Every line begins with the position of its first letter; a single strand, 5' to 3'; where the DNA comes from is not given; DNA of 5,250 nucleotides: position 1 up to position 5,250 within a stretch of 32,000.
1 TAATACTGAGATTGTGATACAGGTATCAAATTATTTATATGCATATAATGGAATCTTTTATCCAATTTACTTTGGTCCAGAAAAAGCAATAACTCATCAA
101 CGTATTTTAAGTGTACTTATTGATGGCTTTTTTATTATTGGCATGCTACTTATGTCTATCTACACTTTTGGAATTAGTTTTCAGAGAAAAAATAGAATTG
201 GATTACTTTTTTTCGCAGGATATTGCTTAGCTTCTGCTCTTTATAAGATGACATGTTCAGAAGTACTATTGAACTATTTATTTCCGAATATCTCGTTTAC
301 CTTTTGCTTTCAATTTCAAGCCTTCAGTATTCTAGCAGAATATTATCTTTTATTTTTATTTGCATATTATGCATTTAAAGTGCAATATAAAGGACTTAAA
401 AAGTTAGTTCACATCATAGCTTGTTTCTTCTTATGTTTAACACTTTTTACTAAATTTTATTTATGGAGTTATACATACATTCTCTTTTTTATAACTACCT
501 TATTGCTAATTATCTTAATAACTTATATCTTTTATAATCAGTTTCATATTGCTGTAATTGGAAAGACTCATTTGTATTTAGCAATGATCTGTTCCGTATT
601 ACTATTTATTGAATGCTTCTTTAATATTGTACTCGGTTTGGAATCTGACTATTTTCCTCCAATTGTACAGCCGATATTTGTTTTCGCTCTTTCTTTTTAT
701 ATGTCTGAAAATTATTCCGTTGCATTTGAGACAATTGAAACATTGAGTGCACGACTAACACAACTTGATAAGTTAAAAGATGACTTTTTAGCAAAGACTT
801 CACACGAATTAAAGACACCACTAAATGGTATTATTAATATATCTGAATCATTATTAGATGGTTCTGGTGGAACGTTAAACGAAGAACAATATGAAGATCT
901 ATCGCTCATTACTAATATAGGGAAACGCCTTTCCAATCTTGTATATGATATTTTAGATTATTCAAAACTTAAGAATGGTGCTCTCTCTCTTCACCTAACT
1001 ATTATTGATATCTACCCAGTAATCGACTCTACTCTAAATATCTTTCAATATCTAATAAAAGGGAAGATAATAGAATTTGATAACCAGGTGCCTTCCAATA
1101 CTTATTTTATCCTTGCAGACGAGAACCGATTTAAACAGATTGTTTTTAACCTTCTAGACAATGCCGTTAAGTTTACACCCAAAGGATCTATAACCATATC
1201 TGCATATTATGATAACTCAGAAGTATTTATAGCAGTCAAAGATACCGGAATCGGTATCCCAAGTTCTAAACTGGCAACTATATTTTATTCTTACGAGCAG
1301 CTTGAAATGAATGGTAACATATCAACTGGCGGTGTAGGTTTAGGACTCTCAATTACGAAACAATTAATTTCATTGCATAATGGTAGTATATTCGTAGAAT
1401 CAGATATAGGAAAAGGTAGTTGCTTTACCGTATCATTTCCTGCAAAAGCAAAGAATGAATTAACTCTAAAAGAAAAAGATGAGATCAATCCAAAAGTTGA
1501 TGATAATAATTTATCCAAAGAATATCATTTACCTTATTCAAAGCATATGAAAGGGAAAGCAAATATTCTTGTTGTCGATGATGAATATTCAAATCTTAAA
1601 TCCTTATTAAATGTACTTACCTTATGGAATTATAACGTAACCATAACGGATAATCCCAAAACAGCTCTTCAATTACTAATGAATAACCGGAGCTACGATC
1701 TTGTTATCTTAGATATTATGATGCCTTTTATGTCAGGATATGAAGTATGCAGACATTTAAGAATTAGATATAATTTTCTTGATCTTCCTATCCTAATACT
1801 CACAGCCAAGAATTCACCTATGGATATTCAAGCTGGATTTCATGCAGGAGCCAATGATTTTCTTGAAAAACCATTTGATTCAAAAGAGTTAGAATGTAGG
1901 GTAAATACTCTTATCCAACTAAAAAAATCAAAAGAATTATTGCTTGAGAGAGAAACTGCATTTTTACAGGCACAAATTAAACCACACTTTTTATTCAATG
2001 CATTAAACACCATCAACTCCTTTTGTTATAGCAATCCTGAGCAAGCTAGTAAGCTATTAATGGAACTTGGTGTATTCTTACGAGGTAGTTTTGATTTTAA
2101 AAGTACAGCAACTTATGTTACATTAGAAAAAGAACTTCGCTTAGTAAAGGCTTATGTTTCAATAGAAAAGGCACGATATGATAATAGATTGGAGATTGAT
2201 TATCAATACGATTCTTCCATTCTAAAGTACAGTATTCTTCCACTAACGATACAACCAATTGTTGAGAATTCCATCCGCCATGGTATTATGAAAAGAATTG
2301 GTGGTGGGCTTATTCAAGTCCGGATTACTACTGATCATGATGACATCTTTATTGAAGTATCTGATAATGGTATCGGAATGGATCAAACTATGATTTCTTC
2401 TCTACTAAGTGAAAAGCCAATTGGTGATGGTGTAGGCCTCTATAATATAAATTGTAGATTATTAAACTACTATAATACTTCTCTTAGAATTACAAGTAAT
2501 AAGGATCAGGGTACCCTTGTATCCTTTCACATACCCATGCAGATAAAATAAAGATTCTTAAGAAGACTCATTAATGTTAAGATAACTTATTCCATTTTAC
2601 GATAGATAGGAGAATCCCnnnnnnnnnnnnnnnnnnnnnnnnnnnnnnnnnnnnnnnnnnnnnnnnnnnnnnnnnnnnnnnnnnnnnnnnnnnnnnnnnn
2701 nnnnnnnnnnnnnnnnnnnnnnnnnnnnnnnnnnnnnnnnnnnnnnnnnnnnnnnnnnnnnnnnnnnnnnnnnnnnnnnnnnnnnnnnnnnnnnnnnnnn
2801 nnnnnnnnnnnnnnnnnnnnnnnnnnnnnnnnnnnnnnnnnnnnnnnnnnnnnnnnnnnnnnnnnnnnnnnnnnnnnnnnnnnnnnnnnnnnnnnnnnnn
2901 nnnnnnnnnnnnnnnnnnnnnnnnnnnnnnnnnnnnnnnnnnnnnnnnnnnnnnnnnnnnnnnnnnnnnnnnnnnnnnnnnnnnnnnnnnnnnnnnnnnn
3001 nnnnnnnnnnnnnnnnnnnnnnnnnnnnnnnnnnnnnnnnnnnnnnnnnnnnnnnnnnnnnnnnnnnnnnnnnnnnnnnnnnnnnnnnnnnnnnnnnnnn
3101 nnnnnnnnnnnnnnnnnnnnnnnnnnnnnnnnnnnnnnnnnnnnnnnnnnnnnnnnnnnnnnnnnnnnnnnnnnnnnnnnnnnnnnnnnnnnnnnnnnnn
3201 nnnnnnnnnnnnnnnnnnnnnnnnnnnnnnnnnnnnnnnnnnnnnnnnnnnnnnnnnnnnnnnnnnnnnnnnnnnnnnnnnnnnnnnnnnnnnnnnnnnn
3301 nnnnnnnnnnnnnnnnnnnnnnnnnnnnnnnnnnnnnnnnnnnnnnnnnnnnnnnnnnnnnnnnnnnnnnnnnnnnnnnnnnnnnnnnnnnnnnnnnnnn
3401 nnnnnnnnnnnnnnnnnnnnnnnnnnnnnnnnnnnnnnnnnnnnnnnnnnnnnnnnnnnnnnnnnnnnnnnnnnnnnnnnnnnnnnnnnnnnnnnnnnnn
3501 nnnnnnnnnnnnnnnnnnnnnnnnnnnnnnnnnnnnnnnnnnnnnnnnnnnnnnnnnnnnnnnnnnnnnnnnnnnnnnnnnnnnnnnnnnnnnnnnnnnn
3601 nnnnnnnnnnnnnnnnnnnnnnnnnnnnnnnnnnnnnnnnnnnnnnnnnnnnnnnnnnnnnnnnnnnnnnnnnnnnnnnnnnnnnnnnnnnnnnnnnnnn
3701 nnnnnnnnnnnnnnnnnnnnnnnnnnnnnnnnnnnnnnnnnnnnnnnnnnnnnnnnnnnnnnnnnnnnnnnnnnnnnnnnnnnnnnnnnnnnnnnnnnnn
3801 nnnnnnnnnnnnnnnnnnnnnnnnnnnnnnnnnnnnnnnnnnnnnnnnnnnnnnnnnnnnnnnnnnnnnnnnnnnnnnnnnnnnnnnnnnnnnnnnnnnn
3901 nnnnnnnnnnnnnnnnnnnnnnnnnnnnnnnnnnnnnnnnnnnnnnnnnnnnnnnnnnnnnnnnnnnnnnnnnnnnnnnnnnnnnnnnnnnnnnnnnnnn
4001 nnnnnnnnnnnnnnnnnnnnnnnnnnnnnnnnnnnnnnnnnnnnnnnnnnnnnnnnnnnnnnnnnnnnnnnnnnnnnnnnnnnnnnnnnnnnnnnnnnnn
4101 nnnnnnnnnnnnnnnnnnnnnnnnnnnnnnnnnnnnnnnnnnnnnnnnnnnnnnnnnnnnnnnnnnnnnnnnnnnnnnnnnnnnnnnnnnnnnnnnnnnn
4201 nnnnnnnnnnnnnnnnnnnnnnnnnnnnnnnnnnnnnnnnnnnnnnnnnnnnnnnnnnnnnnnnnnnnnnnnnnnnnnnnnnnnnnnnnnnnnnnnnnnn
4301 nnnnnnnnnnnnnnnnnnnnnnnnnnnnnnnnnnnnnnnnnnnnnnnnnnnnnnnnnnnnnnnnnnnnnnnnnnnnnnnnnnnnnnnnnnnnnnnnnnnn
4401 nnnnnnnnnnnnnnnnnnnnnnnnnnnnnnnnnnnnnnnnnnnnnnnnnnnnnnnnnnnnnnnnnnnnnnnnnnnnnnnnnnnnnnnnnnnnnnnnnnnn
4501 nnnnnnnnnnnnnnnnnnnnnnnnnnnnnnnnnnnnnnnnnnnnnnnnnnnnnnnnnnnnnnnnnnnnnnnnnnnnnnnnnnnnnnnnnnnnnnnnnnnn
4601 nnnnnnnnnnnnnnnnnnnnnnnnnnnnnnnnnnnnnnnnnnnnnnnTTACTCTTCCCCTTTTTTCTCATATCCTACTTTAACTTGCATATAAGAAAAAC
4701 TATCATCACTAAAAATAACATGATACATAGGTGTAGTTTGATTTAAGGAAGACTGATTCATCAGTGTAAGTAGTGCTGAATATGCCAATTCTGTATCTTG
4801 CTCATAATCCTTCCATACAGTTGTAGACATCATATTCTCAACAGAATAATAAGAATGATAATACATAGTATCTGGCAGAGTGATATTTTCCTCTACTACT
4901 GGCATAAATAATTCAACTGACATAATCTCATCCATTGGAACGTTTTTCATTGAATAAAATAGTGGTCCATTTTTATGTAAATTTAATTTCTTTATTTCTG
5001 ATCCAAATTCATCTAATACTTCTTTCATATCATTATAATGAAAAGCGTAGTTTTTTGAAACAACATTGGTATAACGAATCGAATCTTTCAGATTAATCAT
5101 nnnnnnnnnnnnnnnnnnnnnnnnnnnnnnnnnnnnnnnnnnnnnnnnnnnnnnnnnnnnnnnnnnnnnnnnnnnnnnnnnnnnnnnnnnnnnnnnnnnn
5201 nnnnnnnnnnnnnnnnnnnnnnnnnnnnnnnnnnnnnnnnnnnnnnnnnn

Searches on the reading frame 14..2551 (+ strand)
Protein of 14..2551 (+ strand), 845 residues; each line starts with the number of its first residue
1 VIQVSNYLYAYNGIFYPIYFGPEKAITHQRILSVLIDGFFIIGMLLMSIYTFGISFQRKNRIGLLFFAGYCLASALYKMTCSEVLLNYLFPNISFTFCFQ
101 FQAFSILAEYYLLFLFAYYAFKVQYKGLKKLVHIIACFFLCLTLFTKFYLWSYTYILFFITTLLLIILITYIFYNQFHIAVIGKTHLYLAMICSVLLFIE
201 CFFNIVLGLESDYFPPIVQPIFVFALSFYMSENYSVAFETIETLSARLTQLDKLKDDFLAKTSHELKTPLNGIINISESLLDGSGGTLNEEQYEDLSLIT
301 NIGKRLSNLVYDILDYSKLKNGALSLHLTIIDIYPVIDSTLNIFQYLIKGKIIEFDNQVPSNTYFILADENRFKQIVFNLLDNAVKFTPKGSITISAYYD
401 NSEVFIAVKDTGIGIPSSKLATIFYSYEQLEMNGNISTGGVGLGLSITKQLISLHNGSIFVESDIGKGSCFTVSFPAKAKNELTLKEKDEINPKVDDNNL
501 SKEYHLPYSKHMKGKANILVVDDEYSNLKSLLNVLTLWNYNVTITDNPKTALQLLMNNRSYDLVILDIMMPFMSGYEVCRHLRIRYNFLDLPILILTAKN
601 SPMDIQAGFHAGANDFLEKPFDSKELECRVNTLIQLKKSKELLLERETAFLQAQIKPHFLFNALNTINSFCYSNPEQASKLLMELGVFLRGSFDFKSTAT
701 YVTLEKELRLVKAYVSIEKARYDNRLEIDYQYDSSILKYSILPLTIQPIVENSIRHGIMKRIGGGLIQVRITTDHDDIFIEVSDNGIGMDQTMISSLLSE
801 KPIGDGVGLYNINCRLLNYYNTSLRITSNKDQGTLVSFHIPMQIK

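Call 6: search_protein_families(library=pfam, proteins=[window:14-2551:+], max_evalue=0.001)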
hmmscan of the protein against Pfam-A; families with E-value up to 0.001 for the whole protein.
window:14-2551:+ (845 aa): 6 families
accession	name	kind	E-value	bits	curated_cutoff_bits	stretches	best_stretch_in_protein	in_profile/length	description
PF02518.31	HATPase_c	-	7.2e-41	139.5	26.4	2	369-478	2-110/111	Histidine kinase-, DNA gyrase B-, and HSP90-like ATPase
PF00072.30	Response_reg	-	2.8e-26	92.3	30.2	1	518-630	1-110/111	Response regulator receiver domain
PF06580.19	His_kinase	-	7.9e-24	84.2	25.2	1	647-726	2-81/81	Histidine kinase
PF00512.31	HisKA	-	4.8e-16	59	26.9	1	255-322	2-66/66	His Kinase A (phospho-acceptor) domain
PF07695.17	7TMR-DISM_7TM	-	3.5e-06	27.5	29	1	35-231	3-203/205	7TM diverse intracellular signalling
PF13581.12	HATPase_c_2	-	7.9e-05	23.1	27.4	0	750-810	40-103/127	Histidine kinase-like ATPase domain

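Call 26: find_encoding_contigs(protein=window:14-2551:+, flank=10000, max_places=1)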
Protein window:14-2551:+ (845 aa): no gene with exactly this product is on record in the collection.

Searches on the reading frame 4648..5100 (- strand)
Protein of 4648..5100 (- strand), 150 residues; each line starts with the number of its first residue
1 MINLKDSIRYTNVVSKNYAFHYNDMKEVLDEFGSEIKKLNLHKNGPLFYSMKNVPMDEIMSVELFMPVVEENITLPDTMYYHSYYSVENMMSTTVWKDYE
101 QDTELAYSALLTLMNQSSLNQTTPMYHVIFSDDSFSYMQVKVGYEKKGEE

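Call 4: search_protein_families(library=pfam, proteins=[window:4648-5100:-], max_evalue=1)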
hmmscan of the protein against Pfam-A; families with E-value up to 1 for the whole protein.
window:4648-5100:- (150 aa): 1 family
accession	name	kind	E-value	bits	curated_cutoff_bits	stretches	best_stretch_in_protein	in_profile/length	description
PF16895.10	DUF5085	-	1e-29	104.3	30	1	10-142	2-137/141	Domain of unknown function (DUF5085)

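Call 5: search_protein_families(library=ncbifam, proteins=[window:4648-5100:-], max_evalue=1)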
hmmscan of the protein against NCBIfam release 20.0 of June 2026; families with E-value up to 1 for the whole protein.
window:4648-5100:- (150 aa): 1 family
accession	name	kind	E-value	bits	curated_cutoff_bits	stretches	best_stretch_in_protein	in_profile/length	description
NF045894.1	PKS_plus_SDR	equivalog_domain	0.17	9.4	1740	1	9-51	715-757/1515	type I polyketide synthase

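Call 18: search_solved_structures(query=window:4648-5100:-, max_evalue=10, show_alignments=2)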
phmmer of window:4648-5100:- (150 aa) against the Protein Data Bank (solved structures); distinct sequences matched with E-value up to 10: 1.
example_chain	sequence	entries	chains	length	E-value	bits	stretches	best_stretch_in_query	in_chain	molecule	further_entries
7tgh_T3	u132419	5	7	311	0.63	13.2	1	68-138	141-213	NDUTT3 | RNase III domain-containing protein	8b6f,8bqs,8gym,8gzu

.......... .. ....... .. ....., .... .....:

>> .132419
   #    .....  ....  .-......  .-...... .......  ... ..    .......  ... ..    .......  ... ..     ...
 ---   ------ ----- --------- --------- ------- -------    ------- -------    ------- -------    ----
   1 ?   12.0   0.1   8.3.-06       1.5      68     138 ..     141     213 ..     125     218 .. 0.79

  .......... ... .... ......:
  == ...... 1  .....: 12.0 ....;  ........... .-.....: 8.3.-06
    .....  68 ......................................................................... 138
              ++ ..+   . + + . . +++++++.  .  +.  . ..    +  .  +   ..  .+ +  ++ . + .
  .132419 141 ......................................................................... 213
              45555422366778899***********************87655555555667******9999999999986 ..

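Call 58: search_solved_structures(query=A5, max_evalue=10, show_alignments=2)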
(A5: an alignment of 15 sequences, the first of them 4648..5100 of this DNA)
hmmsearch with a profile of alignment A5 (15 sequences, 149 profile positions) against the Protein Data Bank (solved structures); distinct sequences matched with E-value up to 10: 3.
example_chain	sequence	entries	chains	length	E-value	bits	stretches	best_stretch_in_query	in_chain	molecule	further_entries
3sqn_A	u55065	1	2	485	0.25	14.5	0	10-42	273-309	Conserved domain protein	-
9nzp_A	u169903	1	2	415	0.33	14.1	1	29-95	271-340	IS200/IS605 family element transposase accessory protein TnpB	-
9m1w_A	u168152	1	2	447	2.4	11.2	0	33-71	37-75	Magnesium-dependent glutamate N-prenyltransferase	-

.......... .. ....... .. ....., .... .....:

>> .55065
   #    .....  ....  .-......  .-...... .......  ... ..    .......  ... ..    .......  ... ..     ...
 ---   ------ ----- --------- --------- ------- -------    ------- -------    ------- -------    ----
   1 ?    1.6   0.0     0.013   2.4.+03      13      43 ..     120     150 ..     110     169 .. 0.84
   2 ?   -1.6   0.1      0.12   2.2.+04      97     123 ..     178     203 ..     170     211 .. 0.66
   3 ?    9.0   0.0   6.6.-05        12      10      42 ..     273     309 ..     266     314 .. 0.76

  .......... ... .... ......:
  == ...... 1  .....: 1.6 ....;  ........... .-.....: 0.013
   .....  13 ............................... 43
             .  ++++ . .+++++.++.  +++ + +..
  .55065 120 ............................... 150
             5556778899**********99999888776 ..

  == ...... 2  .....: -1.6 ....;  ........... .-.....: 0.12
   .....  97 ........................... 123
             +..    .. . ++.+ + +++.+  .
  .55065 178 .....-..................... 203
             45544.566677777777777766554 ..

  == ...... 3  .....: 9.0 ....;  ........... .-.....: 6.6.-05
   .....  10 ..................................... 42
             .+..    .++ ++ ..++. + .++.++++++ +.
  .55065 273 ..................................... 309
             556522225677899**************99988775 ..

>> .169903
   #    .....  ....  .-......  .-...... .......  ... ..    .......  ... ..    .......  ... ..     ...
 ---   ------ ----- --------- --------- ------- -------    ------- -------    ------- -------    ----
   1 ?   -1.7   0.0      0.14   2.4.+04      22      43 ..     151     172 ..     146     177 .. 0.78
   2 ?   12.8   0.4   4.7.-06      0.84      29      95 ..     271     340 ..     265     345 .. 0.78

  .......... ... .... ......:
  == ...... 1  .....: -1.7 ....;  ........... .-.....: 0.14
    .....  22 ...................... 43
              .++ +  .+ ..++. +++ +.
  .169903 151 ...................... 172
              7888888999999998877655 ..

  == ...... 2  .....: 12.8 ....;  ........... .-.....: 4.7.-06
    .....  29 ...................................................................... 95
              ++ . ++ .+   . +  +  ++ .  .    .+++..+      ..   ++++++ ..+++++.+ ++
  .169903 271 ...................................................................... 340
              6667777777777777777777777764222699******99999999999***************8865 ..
